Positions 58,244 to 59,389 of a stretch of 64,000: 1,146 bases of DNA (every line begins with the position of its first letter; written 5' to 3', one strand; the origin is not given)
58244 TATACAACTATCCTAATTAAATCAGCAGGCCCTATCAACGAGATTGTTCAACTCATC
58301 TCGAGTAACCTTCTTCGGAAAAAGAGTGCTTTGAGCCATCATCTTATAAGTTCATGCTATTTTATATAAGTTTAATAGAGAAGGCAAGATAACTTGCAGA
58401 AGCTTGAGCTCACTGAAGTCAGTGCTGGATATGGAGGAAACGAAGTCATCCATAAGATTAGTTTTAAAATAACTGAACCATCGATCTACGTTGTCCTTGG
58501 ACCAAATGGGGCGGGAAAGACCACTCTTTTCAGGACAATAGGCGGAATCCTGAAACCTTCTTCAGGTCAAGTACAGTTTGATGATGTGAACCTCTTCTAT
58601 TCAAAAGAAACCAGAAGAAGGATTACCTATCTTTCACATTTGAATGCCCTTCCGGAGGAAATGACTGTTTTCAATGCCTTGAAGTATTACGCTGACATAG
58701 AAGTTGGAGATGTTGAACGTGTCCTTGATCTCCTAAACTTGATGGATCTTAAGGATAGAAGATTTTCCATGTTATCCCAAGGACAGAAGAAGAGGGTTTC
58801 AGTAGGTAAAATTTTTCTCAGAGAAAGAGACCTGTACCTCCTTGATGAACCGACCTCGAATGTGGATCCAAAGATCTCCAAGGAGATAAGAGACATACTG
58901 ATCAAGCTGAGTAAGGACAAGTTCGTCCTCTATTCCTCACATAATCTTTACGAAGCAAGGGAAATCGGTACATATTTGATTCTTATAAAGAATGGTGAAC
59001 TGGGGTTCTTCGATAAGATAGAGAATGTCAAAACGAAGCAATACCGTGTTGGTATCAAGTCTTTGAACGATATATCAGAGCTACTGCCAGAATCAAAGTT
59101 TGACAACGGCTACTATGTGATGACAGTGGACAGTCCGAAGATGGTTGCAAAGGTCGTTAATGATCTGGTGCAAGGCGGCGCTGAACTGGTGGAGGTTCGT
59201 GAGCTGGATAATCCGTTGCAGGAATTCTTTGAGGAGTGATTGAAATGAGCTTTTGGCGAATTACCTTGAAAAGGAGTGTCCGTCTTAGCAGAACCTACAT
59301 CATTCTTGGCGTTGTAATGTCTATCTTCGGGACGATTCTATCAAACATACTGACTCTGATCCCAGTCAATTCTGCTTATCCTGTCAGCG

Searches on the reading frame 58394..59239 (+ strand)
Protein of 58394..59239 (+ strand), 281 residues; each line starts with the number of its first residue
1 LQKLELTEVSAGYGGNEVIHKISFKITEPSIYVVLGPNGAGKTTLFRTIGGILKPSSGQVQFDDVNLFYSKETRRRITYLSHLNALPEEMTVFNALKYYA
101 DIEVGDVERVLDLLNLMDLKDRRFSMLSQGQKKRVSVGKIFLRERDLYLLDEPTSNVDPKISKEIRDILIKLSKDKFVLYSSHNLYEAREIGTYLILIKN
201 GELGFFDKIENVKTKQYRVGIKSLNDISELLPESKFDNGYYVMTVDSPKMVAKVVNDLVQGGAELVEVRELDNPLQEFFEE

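Call 70: find_encoding_contigs(protein=window:58394-59239:+, flank=10000, max_places=1)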
Protein window:58394-59239:+ (281 aa): 3 contigs read that carry it; 1 place shown.
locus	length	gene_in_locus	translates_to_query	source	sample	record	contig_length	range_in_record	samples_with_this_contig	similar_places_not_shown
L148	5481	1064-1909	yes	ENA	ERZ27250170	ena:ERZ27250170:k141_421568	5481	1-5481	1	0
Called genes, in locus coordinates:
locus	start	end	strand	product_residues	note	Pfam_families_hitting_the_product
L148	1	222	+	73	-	?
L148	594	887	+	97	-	-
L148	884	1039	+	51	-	-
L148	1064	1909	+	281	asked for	PF02463:SMC_N (faint), PF00005:ABC_tran, PF13304:AAA_21 (faint)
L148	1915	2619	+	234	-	-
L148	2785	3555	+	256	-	PF00106:adh_short, PF03435:Sacchrp_dh_NADP (weak), PF13561:adh_short_C2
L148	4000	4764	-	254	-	PF01061:ABC2_membrane, PF12698:ABC2_membrane_3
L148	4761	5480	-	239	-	?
